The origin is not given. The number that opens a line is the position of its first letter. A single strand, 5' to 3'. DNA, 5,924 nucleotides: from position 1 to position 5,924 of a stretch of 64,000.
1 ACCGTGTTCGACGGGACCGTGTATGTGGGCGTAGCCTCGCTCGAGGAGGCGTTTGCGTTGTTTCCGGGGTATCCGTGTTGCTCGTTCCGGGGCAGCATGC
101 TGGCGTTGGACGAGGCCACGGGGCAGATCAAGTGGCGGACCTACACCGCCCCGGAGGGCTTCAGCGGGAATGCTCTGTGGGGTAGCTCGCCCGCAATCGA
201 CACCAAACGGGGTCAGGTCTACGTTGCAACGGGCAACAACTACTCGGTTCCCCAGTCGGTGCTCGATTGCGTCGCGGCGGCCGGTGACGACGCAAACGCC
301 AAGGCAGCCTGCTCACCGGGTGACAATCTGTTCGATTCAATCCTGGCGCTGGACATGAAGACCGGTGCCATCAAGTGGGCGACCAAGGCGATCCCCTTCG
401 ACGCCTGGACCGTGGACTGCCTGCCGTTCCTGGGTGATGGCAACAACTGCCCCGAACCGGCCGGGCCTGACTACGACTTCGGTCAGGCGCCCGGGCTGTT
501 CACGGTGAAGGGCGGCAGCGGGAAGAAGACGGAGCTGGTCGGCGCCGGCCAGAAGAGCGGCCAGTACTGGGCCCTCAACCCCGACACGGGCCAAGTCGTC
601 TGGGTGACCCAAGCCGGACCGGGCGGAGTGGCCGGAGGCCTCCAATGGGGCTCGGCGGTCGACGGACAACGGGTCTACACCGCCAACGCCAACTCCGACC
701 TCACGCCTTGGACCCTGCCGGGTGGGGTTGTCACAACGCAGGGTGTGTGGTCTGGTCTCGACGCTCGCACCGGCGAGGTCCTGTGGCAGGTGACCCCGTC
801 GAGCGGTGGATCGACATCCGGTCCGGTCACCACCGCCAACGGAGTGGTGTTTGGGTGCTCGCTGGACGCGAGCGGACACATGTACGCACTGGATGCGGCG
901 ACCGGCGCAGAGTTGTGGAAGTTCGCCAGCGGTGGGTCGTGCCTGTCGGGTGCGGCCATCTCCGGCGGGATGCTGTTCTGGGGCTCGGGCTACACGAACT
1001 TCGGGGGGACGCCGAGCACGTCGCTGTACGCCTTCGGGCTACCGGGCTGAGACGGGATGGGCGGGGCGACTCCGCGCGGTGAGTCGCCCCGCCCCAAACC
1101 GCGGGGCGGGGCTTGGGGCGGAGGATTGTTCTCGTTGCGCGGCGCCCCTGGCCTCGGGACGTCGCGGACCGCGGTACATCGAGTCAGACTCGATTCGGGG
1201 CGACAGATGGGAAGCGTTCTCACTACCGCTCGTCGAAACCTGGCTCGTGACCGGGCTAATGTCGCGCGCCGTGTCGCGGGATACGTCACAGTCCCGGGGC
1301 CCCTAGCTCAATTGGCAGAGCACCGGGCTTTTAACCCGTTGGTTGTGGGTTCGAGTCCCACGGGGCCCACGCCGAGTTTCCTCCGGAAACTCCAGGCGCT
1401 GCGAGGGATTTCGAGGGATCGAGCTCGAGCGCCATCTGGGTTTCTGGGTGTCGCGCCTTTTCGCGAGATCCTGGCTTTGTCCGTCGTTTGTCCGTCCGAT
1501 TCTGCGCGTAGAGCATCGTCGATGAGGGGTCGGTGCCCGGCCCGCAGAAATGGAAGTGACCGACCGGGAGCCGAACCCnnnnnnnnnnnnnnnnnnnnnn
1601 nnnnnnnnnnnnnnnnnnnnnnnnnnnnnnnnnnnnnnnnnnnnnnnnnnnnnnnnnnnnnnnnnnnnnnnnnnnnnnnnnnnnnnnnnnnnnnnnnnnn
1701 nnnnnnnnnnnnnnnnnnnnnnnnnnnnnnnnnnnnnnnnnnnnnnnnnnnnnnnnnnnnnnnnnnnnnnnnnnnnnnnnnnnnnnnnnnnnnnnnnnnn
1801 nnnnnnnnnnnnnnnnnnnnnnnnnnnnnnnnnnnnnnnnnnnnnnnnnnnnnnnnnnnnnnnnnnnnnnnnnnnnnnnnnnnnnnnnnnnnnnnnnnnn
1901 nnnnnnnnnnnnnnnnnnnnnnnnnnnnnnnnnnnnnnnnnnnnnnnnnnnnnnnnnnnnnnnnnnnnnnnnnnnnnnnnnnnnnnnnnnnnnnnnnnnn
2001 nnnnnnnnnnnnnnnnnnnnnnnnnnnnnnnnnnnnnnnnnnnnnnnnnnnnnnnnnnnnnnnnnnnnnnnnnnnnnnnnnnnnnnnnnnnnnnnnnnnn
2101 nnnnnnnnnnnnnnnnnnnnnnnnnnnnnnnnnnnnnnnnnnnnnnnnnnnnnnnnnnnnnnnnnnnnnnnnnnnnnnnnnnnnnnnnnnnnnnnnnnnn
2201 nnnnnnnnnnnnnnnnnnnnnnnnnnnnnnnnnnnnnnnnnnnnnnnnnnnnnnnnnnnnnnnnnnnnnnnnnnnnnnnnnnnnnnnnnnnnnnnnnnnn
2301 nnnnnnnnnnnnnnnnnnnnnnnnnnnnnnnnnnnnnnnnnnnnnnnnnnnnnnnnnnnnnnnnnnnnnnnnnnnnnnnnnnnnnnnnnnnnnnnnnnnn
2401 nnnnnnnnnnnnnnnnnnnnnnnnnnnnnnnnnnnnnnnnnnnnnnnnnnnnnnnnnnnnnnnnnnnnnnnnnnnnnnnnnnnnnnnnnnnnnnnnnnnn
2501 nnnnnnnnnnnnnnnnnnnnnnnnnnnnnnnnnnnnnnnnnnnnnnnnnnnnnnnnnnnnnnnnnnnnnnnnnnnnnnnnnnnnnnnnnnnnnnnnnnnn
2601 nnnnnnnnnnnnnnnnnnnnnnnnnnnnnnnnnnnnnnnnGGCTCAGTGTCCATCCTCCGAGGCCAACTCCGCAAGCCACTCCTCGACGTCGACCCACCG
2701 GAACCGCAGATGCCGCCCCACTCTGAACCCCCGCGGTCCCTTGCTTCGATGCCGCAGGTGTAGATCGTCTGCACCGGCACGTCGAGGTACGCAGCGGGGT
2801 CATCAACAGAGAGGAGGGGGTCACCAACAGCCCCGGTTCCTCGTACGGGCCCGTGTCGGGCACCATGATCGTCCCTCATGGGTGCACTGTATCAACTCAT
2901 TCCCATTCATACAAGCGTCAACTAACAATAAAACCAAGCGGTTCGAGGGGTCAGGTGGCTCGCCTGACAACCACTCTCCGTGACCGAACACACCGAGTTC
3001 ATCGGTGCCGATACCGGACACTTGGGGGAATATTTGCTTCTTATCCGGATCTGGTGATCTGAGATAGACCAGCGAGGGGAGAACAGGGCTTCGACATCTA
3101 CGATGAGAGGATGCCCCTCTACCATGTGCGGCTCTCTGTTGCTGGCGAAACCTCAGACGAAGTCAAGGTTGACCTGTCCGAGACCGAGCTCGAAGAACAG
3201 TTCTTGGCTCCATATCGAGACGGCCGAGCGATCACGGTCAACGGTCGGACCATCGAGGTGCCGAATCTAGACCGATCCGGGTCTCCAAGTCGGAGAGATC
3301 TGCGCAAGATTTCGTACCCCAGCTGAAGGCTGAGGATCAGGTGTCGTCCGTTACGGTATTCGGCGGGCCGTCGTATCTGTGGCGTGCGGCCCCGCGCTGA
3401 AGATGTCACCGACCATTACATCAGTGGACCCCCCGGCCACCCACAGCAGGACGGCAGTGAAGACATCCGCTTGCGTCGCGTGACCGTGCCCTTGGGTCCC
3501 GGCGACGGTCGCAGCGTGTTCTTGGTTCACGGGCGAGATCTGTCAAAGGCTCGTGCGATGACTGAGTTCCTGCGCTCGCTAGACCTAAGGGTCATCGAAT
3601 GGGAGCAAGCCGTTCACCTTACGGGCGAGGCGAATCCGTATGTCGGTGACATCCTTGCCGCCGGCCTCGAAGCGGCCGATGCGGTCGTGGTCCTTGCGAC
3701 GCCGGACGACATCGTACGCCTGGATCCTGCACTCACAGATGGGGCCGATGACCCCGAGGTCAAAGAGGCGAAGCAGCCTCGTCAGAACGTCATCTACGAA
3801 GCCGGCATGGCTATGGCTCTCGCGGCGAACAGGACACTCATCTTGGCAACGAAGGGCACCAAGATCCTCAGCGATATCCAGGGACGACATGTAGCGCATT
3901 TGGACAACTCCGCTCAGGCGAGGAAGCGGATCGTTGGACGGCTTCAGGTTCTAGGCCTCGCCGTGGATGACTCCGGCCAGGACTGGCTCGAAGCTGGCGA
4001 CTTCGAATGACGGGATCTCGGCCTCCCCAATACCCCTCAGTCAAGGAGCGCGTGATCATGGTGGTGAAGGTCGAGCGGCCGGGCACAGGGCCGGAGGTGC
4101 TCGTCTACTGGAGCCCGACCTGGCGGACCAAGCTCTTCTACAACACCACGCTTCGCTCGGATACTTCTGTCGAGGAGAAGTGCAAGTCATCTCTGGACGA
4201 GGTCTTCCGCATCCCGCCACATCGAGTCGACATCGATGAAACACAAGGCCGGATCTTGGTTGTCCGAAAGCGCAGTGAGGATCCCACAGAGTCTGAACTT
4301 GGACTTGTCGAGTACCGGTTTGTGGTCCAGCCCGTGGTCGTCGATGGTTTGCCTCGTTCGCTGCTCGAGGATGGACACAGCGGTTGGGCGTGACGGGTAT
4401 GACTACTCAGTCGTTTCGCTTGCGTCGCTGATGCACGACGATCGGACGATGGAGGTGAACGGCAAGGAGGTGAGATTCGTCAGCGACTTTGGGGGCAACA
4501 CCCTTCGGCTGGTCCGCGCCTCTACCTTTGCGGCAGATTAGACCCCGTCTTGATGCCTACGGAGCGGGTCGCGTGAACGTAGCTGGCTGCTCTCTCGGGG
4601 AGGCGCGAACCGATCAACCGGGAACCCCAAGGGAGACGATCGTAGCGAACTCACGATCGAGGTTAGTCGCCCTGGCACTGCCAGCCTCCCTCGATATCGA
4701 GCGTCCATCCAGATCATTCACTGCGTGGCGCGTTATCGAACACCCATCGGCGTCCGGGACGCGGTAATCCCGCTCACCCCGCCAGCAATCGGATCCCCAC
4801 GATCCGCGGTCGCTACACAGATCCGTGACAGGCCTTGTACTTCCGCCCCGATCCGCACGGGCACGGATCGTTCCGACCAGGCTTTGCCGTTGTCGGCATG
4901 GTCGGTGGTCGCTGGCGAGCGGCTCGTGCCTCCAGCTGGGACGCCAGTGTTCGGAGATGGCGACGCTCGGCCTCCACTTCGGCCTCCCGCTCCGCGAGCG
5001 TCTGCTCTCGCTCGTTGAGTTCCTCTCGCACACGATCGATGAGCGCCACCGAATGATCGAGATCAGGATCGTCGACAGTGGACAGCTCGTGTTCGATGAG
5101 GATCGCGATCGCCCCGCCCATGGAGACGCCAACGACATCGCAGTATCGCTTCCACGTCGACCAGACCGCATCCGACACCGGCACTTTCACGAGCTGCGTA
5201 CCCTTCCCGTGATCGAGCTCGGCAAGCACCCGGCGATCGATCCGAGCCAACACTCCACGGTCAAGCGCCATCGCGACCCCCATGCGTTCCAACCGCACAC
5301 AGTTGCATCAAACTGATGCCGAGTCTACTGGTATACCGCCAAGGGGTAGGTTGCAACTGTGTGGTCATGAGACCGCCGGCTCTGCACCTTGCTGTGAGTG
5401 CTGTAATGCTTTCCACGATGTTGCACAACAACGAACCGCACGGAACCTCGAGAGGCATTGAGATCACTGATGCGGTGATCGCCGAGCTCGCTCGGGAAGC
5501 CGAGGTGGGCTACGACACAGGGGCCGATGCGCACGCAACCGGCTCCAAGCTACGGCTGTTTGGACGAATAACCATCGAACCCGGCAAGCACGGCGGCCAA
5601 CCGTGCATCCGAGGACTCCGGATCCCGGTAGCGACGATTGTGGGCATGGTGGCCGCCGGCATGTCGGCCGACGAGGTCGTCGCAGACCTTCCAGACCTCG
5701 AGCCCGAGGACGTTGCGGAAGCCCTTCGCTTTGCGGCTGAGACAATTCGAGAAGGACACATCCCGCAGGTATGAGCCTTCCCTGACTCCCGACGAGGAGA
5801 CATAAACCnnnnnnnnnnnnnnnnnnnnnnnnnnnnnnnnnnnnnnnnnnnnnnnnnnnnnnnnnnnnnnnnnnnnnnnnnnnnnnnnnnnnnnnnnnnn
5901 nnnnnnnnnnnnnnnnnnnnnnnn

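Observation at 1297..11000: tRNA-Lys-targeting integrative island with attL/attR, plus the stump of an older tandem island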

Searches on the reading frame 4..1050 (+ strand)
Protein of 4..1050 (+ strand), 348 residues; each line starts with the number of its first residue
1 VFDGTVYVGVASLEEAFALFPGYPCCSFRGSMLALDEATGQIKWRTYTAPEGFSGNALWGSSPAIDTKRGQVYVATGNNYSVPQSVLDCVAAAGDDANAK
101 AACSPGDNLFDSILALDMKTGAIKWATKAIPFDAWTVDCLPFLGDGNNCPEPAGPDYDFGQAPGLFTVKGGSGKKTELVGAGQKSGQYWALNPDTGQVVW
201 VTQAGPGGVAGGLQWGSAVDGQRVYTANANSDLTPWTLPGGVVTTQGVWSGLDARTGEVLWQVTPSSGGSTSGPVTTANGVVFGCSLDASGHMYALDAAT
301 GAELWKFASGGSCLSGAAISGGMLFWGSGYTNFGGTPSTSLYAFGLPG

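Call 11: search_protein_families(library=pfam, max_evalue=0.01, proteins=[window:4-1050:+])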
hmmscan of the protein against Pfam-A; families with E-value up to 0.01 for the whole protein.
window:4-1050:+ (348 aa): 3 families
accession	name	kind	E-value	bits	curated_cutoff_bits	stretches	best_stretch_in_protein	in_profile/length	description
PF13360.13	PQQ_2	-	2.9e-18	66.8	27.6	2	250-325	6-77/233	Outer membrane protein assembly factor BamB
PF01011.28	PQQ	-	1e-15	57.9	26.7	1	57-139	229-296/595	Glucose/ethanol/alcohol dehydrogenase, beta-propeller domain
PF13570.13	Beta-prop_ACSF4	-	4.5e-09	36.6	133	1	252-328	34-110/329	Beta-alanine-activating enzyme, beta-propeller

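Call 16: find_related_loci(query=window:4-1050:+, collection=genome_contigs, flank=10000)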
Query window:4-1050:+ (348 aa) in genome_contigs; peptide patterns used: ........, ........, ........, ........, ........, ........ (x = any residue, [..] = any of these).
545 stretches matched a pattern; 327 encode a relative of the query (tblastn E <= 1e-3); the best 80 are kept; 80 distinct loci.
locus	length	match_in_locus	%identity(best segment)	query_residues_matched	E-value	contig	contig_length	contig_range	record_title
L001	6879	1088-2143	88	1-348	0e+0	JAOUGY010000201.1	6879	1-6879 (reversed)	MAG: Acidimicrobiia bacterium isolate 4_1_May_SF_Bin47 4_1_May_SF_Bin47_scaffold_5343_c1, whole genome shotgun sequence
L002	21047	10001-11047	91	1-348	0e+0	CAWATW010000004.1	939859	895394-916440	MAG: uncultured bacterium isolate MFD09779.bin.1.206 genome assembly, contig: contig_32140, whole genome shotgun sequenc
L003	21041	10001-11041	87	1-346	0e+0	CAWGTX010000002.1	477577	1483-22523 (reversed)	MAG: uncultured bacterium isolate MFD09779.bin.1.245 genome assembly, contig: contig_24248, whole genome shotgun sequenc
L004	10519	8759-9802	80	1-347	0e+0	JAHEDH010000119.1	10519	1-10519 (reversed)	MAG: bacterium isolate Ww195 NODE_12970_length_10519_cov_3.812079, whole genome shotgun sequence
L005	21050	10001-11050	78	1-347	0e+0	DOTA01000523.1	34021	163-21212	MAG TPA_asm: Chloroflexi bacterium isolate UBA11857 contig_12467, whole genome shotgun sequence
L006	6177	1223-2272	79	1-347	0e+0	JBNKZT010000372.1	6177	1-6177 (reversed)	MAG: Candidatus Promineifilaceae bacterium isolate D1.bin.20.strict NODE_372_length_6177_cov_3.733279, whole genome shot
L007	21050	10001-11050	77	1-347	2e-180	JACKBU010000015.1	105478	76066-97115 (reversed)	MAG: Ardenticatenaceae bacterium isolate HK-STAS-CHLO-29 HK-STAS-CHLO-29_15, whole genome shotgun sequence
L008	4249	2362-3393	79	6-346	0e+0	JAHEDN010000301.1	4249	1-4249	MAG: Burkholderiales bacterium isolate Ww204 NODE_63939_length_4249_cov_2.217297, whole genome shotgun sequence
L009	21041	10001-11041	76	1-346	3e-174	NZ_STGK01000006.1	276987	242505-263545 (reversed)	Nocardioides sp. GY 10113 Scaffold6_1, whole genome shotgun sequence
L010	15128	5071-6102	76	4-347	4e-174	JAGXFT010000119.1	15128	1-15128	MAG: Nitriliruptorales bacterium isolate LH_M21 k141_787118, whole genome shotgun sequence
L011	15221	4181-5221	75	1-346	1e-173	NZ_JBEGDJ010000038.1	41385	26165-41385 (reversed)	Nocardioides sp. YIM 152588 ctg00038, whole genome shotgun sequence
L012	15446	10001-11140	76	1-347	4e-173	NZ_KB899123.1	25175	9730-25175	Marinobacterium rhizophilum DSM 18822 F451DRAFT_scaffold00035.35, whole genome shotgun sequence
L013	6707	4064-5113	79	1-347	2e-173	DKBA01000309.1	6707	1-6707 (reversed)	MAG TPA_asm: Acidimicrobiia bacterium UBA6912 UBA6912_contig_46300, whole genome shotgun sequence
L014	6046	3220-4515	76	1-347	1e-172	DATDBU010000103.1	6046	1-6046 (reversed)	MAG TPA_asm: Chthoniobacterales bacterium isolate SMAG_U130 k141_2028908, whole genome shotgun sequence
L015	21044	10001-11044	74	1-346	3e-170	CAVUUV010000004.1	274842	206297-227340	MAG: uncultured Acidimicrobiia bacterium isolate MFD05684.bin.1.262 genome assembly, contig: contig_41805, whole genome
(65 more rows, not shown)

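Call 37: search_protein_families(library=pfam, max_evalue=0.001, proteins=[L003:16069-17352:+, L003:15888-17075:+, L003:14132-15697:-, L003:12628-14100:-, L003:17852-18850:-, L003:11360-12244:+])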
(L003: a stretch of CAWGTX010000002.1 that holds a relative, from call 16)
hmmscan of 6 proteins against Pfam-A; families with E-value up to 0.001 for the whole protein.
L003:16069-17352:+ (427 aa): 0 families

L003:15888-17075:+ (395 aa): 0 families

L003:14132-15697:- (521 aa): 1 family
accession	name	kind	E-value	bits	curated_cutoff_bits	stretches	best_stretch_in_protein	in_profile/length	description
PF00296.26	Bac_luciferase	-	7.5e-46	157.4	27.9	1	205-494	21-313/314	Luciferase-like monooxygenase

L003:12628-14100:- (490 aa): 11 families
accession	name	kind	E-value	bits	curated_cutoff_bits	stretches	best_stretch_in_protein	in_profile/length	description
PF00890.30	FAD_binding_2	-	3.3e-53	181.8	20.4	1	31-471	1-413/414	FAD binding domain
PF01266.30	DAO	-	5.2e-17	62.8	27.9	1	31-220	1-209/353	FAD dependent oxidoreductase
PF12831.13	FAD_oxidored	-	4.3e-11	43.2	27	1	31-206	1-138/416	FAD dependent oxidoreductase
PF03486.20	HI0933_like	-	3.1e-10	40.4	50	1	31-458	2-220/244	HI0933-like protein Rossmann domain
PF07992.20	Pyr_redox_2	-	4.8e-08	33.2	26.1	1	30-222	1-115/291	Pyridine nucleotide-disulphide oxidoreductase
PF00070.33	Pyr_redox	-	5.9e-06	27.2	22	0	156-196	41-81/82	Pyridine nucleotide-disulphide oxidoreductase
PF13738.12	Pyr_redox_3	-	1.2e-05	25.2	30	1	33-93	1-61/305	Pyridine nucleotide-disulphide oxidoreductase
PF01494.25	FAD_binding_3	-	0.00012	21.8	22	1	30-206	2-151/349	FAD binding domain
PF01946.23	Thi4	-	0.00014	21.7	26.2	1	29-61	17-50/235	Thi4 family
PF13450.12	NAD_binding_8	-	0.00042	21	21.9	0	34-64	1-31/68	NAD(P)-binding Rossmann-like domain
PF01134.28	GIDA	-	0.00086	18.9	22.1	1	31-68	1-39/391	Glucose inhibited division protein A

L003:17852-18850:- (332 aa): 0 families

L003:11360-12244:+ (294 aa): 1 family
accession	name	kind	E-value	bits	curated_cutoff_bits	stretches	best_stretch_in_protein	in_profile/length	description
PF05721.19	PhyH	-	2.1e-28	100.5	22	1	23-215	1-211/213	Phytanoyl-CoA dioxygenase (PhyH)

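Call 46: search_protein_families(library=pfam, max_evalue=0.001, proteins=[L001:2521-4002:+, L001:4107-6878:-, L002:11787-12632:+, L002:12732-13466:-, L002:13463-14500:-, L002:14490-15314:-, L002:15319-17853:-, L002:18611-19075:+, L002:20614-20883:-])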
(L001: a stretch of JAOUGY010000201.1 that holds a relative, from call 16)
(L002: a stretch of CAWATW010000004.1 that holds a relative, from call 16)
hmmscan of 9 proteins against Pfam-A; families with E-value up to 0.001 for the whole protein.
L001:2521-4002:+ (493 aa): 1 family
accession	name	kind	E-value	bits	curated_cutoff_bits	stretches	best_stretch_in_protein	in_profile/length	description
PF04734.18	Ceramidase_alk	-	4e-37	128.5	32.1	2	380-476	398-502/509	Neutral/alkaline non-lysosomal ceramidase, N-terminal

L001:4107-6878:- (923 aa): 4 families
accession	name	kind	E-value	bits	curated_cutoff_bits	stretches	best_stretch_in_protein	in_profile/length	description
PF03704.23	BTAD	-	5.3e-43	147.3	22.1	1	3-147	1-146/146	Bacterial transcriptional activator domain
PF13401.12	AAA_22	-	1.1e-06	29.4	27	1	188-288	6-110/130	AAA domain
PF13481.12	AAA_25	-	5.1e-06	26.7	27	1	159-226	3-70/195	AAA domain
PF13191.12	AAA_16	-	8.4e-06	26.8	32.6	1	170-228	2-62/167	AAA ATPase domain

L002:11787-12632:+ (281 aa): 1 family
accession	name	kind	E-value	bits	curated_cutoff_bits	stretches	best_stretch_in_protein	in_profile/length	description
PF03601.19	Cons_hypoth698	-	9.1e-45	153.3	24.5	1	4-256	77-303/304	Conserved hypothetical protein 698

L002:12732-13466:- (244 aa): 2 families
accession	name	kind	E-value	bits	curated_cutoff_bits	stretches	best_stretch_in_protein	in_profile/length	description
PF12698.13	ABC2_membrane_3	-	7.8e-11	42.1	31.6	1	49-237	157-346/347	ABC-2 family transporter protein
PF01061.29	ABC2_membrane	-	2.2e-10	40.8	26.9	1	11-209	13-209/211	ABC-2 type transporter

L002:13463-14500:- (345 aa): 4 families
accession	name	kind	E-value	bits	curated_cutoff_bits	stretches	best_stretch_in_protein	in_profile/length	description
PF00005.33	ABC_tran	-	4.5e-24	86.1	25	1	60-202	3-137/137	ABC transporter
PF13304.12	AAA_21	-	2e-09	38.4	27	1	174-233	238-300/304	AAA domain, putative AbiEii toxin, Type IV TA system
PF02463.25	SMC_N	-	0.00014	21.8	40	0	69-247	25-212/220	RecF/RecN/SMC N terminal domain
PF13555.12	AAA_29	-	0.00031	20.9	27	1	67-96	22-50/61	P-loop containing region of AAA domain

L002:14490-15314:- (274 aa): 4 families
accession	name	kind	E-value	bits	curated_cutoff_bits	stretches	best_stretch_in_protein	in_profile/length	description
PF00005.33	ABC_tran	-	5.8e-30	105.1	25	1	43-197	1-136/137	ABC transporter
PF13304.12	AAA_21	-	1.4e-09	38.9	27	1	156-231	224-302/304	AAA domain, putative AbiEii toxin, Type IV TA system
PF13555.12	AAA_29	-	8.2e-05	22.7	27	1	46-70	15-39/61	P-loop containing region of AAA domain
PF09818.15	ABC_ATPase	-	0.00087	18.8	23.2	0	167-220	155-208/283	P-loop domain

L002:15319-17853:- (844 aa): 1 family
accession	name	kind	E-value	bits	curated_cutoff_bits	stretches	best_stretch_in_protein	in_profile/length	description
PF02687.27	FtsX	-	9.7e-18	64.8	25.5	2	323-437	2-118/120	FtsX-like permease C-terminal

L002:18611-19075:+ (154 aa): 1 family
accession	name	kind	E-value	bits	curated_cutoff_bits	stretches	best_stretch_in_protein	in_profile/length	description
PF16321.10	Ribosom_S30AE_C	-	1.3e-09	38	25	1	74-125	2-54/57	Sigma 54 modulation/S30EA ribosomal protein C terminus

L002:20614-20883:- (89 aa): 3 families
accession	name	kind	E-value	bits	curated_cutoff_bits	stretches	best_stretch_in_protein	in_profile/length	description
PF12728.13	HTH_17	-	2.7e-11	44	27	1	33-82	1-49/51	Helix-turn-helix domain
PF13384.12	HTH_23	-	8.9e-05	22.6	24.6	1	33-62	17-48/50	Homeodomain-like domain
PF07022.19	Phage_CI_repr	-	0.00019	22.2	22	1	37-63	16-42/65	Bacteriophage CI repressor helix-turn-helix domain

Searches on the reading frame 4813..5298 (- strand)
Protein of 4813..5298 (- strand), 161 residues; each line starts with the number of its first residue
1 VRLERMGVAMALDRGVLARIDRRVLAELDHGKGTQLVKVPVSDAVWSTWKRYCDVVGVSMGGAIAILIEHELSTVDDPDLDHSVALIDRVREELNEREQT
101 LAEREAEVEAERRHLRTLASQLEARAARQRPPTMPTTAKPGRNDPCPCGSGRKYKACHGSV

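Call 11: search_protein_families(library=pfam, max_evalue=0.01, proteins=[window:4813-5298:-])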
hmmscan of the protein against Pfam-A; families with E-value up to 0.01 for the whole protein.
window:4813-5298:- (161 aa): 2 families
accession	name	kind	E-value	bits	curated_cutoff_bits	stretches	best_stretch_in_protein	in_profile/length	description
PF02810.21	SEC-C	-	8.1e-11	42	20.4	1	142-159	1-18/19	SEC-C motif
PF12072.13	RNase_Y_N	-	0.0036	17.2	32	1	87-130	94-137/201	RNase Y N-terminal region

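Call 43: search_protein_families(library=padloc, max_evalue=0.001, proteins=[window:4813-5298:-])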
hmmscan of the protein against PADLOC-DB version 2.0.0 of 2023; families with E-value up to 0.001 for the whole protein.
window:4813-5298:- (161 aa): 6 families
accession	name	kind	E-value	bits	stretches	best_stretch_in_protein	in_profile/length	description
PDLC04917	PDC-S12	-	7.4e-10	37.1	1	97-158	153-216/218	-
PDLC00865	E2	-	1.6e-05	22.4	1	135-159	165-189/219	E2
PDLC00833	E1-E2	-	2e-05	22.2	1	137-159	169-191/222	E1-E2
PDLC00872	E2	-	3.3e-05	21.5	1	138-158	166-186/216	E2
PDLC00553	JetC2|JetC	-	0.00017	17.6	1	46-143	510-607/1361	DUF3584 domain; MukB-like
PDLC00871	E2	-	0.0003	18.5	1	141-160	172-190/241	E2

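Call 44: search_protein_families(library=ncbifam, max_evalue=0.001, proteins=[window:4813-5298:-])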
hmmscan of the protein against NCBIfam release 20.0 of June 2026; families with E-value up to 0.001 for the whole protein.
window:4813-5298:- (161 aa): 7 families
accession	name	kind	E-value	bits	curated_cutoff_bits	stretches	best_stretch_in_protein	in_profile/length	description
NF004088.0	PRK05590.1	equivalog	3.1e-09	37.4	140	1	132-160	137-165/166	hypothetical protein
TIGR04102.1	SWIM_PBPRA1643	hypoth_equivalog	3.2e-09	37.2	68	1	125-158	74-107/108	PBPRA1643 family SWIM/SEC-C metal-binding motif protein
NF007704.0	PRK10396.1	equivalog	9.2e-09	35.6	149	1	124-157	187-218/221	hypothetical protein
NF002592.0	PRK02250.1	equivalog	1e-06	29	158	1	136-159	144-167/167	hypothetical protein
NF002449.0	PRK01617.1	equivalog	3e-06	27.7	141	1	138-159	132-153/154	hypothetical protein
NF001213.0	PRK00183.1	equivalog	1.3e-05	25.3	158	1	137-159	131-153/157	hypothetical protein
NF008970.0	PRK12318.1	equivalog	0.00076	18.8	267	0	141-158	2-19/291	methionyl aminopeptidase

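Call 56: search_protein_families(library=phrogs, max_evalue=0.001, proteins=[window:4813-5298:-])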
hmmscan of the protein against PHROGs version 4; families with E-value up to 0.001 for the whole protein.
window:4813-5298:- (161 aa): 3 families
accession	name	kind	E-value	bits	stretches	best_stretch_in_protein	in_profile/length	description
phrog_24700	-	unknown function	6e-07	30.8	1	134-157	195-218/221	-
phrog_2658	-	other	0.00042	21.6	1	85-128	52-98/126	hol-like chemotaxis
phrog_33224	-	unknown function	0.0008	20.5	1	33-101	18-84/159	-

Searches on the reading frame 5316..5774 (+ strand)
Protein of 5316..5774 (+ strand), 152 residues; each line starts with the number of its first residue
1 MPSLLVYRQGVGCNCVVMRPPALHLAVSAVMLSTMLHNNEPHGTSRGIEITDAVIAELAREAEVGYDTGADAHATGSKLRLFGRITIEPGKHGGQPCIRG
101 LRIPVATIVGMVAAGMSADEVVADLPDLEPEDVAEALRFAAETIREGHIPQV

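Call 11: search_protein_families(library=pfam, max_evalue=0.01, proteins=[window:5316-5774:+])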
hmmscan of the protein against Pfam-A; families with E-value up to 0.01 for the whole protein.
window:5316-5774:+ (152 aa): 1 family
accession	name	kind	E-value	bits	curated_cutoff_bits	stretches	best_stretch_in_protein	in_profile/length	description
PF04255.20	DUF433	-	9e-23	80.3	23.6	1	85-140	1-56/56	Protein of unknown function (DUF433)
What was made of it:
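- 5316..5774 (+): Cargo: DUF433 protein. Pfam PF04255 9e-23 (call 11)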

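Call 43: search_protein_families(library=padloc, max_evalue=0.001, proteins=[window:5316-5774:+])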
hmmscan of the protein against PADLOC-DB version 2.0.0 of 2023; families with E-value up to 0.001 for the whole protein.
window:5316-5774:+ (152 aa): 0 families

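Call 44: search_protein_families(library=ncbifam, max_evalue=0.001, proteins=[window:5316-5774:+])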
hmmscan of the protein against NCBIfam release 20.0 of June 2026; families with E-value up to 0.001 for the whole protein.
window:5316-5774:+ (152 aa): 0 families

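Call 56: search_protein_families(library=phrogs, max_evalue=0.001, proteins=[window:5316-5774:+])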
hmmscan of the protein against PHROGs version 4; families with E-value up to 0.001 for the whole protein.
window:5316-5774:+ (152 aa): 2 families
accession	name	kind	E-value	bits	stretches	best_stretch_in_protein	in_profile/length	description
phrog_11928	-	unknown function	8.7e-09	36.1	1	84-145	6-67/74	-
phrog_31673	-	unknown function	0.00029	21.6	1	85-141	143-200/207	-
